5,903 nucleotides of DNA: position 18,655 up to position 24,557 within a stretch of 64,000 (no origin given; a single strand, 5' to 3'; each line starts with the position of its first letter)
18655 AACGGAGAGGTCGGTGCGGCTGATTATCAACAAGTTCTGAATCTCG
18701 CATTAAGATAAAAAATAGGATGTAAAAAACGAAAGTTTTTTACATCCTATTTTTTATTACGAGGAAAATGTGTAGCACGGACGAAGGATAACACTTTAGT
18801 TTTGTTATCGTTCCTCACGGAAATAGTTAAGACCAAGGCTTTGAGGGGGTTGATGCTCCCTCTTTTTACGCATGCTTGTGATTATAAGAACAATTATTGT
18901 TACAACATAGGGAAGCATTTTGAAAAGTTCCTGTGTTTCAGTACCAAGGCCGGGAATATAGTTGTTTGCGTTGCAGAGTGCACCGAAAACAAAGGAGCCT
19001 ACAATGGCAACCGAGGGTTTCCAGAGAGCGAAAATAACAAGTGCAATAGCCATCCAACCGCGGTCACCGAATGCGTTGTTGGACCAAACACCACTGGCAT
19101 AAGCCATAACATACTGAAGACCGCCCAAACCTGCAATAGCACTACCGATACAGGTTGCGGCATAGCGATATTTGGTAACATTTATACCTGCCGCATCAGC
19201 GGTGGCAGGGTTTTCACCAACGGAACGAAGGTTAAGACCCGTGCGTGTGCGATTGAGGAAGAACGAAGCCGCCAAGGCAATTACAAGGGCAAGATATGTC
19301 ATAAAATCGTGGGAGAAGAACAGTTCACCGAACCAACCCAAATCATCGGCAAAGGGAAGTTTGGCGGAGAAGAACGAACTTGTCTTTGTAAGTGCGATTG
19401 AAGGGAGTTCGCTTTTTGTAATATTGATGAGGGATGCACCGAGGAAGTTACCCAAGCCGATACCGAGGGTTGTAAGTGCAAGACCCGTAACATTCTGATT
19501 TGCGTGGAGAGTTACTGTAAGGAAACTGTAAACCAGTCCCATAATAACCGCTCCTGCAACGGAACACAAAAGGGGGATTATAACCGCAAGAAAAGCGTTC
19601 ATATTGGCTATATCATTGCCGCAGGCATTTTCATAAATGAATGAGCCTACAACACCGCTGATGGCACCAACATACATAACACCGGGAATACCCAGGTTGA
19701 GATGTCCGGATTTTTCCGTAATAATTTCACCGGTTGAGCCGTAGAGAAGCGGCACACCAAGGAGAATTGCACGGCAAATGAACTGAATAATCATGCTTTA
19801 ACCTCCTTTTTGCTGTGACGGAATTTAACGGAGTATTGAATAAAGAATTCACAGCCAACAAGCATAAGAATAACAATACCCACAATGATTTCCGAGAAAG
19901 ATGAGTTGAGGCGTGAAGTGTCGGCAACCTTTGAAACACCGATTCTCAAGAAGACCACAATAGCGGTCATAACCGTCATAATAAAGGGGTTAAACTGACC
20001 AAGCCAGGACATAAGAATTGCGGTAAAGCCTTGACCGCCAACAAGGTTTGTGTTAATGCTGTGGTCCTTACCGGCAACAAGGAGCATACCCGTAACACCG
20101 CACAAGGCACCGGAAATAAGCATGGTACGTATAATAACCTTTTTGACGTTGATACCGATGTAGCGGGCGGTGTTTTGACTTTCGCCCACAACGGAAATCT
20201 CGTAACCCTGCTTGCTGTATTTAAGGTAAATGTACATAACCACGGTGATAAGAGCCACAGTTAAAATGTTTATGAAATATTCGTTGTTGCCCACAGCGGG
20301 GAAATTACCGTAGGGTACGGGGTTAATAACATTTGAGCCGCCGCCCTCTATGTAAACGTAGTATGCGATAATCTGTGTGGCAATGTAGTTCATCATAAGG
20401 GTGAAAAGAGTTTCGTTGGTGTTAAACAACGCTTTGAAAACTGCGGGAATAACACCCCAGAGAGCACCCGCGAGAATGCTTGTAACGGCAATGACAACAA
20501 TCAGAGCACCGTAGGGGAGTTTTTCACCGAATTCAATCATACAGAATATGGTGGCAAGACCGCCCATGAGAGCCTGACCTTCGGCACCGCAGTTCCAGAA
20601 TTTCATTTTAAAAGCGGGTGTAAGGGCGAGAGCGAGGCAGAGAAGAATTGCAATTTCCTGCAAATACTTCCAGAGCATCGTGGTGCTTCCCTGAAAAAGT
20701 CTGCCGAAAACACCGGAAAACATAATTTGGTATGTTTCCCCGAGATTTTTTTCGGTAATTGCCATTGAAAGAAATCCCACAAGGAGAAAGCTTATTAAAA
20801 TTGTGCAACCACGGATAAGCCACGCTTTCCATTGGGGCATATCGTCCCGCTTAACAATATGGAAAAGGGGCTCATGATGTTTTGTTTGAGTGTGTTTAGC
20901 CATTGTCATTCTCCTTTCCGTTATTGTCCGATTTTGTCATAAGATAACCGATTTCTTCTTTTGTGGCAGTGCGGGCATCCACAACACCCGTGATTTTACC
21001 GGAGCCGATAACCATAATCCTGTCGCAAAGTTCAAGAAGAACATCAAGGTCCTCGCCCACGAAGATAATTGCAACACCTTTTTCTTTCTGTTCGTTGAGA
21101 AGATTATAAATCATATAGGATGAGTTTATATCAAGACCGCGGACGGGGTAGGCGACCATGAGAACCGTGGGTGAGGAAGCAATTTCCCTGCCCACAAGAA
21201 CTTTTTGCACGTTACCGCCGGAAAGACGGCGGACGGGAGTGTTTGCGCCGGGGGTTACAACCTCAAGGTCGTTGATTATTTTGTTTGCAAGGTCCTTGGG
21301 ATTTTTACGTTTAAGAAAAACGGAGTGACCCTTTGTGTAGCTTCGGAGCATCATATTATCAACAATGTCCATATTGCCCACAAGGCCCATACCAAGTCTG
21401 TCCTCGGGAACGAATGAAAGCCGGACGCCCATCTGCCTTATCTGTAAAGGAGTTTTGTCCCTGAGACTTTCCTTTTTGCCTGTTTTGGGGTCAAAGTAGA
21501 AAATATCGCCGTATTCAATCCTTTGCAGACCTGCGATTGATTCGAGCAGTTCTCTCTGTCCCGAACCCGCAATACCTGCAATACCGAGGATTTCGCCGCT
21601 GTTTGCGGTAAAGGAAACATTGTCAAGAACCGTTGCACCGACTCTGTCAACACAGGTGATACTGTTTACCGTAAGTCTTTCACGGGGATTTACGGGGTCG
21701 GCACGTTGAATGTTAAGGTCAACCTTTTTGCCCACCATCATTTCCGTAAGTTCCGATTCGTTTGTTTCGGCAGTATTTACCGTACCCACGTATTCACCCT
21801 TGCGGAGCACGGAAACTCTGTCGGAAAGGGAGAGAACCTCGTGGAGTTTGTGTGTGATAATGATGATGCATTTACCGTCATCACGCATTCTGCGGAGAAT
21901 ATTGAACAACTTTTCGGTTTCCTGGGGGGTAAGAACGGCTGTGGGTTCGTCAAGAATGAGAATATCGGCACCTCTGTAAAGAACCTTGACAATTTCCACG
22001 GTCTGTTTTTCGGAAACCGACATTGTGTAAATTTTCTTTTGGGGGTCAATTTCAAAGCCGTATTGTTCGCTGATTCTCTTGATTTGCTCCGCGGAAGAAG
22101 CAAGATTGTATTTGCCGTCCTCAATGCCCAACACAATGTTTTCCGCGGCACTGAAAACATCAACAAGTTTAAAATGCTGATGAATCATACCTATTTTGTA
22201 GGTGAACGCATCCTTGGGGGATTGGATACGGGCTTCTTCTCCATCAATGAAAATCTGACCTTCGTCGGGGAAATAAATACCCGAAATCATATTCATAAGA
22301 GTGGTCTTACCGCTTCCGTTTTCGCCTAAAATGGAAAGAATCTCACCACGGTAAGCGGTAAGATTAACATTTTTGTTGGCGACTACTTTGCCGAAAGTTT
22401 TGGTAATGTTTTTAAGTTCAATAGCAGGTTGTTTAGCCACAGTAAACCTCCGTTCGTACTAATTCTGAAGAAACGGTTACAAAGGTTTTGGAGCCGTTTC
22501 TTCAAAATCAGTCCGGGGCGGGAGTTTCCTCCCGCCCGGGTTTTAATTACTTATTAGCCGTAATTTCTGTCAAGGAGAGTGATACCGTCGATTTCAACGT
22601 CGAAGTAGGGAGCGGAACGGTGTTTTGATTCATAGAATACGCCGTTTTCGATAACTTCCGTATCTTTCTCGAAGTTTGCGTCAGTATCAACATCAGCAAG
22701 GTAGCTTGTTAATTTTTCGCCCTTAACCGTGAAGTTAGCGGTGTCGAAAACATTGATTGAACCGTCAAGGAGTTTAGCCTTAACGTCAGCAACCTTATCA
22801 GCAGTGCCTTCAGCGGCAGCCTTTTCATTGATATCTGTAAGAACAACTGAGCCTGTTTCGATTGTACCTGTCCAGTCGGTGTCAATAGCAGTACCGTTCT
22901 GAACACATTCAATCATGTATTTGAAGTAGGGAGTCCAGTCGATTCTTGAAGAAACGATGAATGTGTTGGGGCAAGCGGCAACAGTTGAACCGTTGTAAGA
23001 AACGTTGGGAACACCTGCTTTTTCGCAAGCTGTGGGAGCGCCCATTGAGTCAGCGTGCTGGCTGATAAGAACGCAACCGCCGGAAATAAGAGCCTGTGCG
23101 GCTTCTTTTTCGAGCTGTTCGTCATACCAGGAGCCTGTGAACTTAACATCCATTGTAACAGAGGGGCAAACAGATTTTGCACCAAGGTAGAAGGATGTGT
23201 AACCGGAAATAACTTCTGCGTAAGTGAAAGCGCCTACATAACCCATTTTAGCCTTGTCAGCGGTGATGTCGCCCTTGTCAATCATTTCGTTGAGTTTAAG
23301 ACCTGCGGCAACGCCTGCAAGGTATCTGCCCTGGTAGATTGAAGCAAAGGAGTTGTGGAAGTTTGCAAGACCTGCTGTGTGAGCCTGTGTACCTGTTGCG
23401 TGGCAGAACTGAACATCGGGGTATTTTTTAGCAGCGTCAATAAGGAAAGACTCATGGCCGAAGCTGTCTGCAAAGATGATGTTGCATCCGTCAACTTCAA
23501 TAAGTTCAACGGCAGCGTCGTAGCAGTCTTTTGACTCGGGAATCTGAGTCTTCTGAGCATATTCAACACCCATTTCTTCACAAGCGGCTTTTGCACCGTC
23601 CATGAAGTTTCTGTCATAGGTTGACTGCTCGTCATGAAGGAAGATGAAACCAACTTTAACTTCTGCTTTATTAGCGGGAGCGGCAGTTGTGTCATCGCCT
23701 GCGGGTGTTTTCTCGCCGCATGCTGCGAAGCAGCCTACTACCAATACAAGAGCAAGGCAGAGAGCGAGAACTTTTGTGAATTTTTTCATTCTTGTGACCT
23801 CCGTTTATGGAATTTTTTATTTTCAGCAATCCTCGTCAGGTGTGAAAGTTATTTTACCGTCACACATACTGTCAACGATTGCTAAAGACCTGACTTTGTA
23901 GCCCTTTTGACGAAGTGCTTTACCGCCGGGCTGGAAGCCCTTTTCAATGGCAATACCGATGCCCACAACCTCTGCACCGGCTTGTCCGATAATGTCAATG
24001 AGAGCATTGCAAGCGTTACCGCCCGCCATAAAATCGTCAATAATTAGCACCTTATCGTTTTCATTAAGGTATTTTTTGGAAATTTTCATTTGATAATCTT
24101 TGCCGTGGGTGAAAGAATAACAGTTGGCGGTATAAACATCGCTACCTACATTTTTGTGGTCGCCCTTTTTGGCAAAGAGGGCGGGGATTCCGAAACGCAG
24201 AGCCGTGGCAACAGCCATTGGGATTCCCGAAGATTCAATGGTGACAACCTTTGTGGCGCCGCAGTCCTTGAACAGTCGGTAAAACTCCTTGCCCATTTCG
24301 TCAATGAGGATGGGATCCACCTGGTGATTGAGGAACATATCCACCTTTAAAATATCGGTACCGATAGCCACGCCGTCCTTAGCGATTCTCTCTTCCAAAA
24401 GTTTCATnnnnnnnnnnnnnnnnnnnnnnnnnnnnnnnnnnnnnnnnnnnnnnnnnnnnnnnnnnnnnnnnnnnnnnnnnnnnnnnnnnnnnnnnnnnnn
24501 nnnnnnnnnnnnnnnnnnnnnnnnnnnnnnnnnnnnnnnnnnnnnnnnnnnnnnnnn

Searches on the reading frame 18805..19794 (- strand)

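Call 30: search_protein_families(library=pfam, proteins=[window:18805-19794:-], max_evalue=0.001)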
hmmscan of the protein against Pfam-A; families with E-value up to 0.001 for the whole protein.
window:18805-19794:- (329 aa): 1 family
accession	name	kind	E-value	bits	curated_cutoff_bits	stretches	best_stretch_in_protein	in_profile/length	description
PF02653.21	BPD_transp_2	-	4.2e-33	115.1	26.8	1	9-303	5-269/269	Branched-chain amino acid transport system / permease component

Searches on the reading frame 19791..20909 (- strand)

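Call 30: search_protein_families(library=pfam, proteins=[window:19791-20909:-], max_evalue=0.001)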
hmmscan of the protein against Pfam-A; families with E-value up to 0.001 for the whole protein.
window:19791-20909:- (372 aa): 1 family
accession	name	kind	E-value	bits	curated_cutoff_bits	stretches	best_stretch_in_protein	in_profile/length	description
PF02653.21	BPD_transp_2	-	1.7e-28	100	26.8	1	82-350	5-268/269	Branched-chain amino acid transport system / permease component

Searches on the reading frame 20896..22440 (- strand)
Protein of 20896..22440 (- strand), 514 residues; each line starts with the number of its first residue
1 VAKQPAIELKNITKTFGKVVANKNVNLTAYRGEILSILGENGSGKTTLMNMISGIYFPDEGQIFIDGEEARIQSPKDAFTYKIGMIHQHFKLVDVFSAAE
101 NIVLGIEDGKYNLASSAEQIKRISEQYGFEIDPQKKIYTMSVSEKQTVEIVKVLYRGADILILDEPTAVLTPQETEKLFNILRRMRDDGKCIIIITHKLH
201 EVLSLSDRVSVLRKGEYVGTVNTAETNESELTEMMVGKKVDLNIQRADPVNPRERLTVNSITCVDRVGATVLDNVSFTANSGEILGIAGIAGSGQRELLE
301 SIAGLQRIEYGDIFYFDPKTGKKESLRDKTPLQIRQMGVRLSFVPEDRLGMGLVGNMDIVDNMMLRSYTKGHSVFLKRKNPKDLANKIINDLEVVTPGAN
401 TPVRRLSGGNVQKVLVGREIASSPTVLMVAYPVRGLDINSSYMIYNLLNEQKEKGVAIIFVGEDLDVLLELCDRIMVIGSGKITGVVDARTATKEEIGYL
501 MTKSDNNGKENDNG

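Call 30: search_protein_families(library=pfam, proteins=[window:20896-22440:-], max_evalue=0.001)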
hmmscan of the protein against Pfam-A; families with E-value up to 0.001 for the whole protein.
window:20896-22440:- (514 aa): 5 families
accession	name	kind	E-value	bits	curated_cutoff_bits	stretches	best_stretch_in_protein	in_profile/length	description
PF00005.33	ABC_tran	-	1e-43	149.7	25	2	23-168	2-137/137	ABC transporter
PF13304.12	AAA_21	-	4.6e-05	24.1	27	0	36-55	3-22/304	AAA domain, putative AbiEii toxin, Type IV TA system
PF13476.12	AAA_23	-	0.00024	22.2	27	1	8-141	3-115/201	AAA domain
PF13401.12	AAA_22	-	0.0003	21.5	27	0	33-53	6-26/130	AAA domain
PF02463.25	SMC_N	-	0.00078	19.4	40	0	31-52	23-44/220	RecF/RecN/SMC N terminal domain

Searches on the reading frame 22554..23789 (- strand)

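Call 30: search_protein_families(library=pfam, proteins=[window:22554-23789:-], max_evalue=0.001)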
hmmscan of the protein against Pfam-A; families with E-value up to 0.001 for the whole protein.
window:22554-23789:- (411 aa): 1 family
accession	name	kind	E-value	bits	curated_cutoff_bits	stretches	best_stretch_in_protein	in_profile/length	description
PF02608.20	Bmp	-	1.6e-25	90.2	24.1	1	58-337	17-287/301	ABC transporter substrate-binding protein PnrA-like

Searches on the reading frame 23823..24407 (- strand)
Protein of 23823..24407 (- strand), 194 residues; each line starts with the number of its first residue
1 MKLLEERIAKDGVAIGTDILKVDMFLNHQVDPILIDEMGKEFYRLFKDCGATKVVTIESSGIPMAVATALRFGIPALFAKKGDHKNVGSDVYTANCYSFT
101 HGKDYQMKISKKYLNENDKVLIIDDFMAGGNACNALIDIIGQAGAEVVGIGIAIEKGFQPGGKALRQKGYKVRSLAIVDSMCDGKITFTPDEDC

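Call 15: find_encoding_contigs(protein=window:23826-24407:-, flank=4000, max_places=10)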
Protein seq(194 aa) (194 aa): 13 contigs read that carry it; 9 places shown.
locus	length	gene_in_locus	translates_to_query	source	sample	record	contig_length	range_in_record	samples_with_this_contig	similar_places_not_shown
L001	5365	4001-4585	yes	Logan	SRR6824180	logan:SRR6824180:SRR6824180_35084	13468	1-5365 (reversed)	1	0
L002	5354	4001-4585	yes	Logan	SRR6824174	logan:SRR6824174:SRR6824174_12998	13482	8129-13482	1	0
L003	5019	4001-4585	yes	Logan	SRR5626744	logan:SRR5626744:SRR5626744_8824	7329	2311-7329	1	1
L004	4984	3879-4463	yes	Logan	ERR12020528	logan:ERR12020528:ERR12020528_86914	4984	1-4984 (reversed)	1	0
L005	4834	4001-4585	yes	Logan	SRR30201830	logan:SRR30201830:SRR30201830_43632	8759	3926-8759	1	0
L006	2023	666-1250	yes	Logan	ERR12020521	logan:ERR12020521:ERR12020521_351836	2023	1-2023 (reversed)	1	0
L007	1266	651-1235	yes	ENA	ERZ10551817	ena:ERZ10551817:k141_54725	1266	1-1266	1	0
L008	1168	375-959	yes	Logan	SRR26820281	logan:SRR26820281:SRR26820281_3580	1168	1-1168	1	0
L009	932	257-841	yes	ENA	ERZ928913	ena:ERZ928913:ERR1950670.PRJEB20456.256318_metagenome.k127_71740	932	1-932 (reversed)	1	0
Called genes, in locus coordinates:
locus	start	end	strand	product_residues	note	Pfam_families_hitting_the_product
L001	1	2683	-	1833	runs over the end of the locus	-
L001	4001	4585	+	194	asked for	PF00156:Pribosyltran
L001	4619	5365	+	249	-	?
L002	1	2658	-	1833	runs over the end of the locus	-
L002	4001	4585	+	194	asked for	PF00156:Pribosyltran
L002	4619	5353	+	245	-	?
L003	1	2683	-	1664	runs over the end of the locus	?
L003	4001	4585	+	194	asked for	PF00156:Pribosyltran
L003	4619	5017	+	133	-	?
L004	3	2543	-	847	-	?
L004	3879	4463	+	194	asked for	PF00156:Pribosyltran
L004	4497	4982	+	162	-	?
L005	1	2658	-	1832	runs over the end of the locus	-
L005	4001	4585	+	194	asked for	PF00156:Pribosyltran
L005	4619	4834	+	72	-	?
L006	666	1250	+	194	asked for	PF00156:Pribosyltran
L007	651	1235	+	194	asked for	PF00156:Pribosyltran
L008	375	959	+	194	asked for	PF00156:Pribosyltran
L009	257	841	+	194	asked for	PF00156:Pribosyltran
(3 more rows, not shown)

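Call 30: search_protein_families(library=pfam, proteins=[window:23823-24407:-], max_evalue=0.001)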
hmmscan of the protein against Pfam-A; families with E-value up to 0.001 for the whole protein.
window:23823-24407:- (194 aa): 1 family
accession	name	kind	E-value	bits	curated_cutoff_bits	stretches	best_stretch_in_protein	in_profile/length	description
PF00156.33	Pribosyltran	-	2.6e-10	40.3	26.3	1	49-157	28-127/158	Phosphoribosyl transferase domain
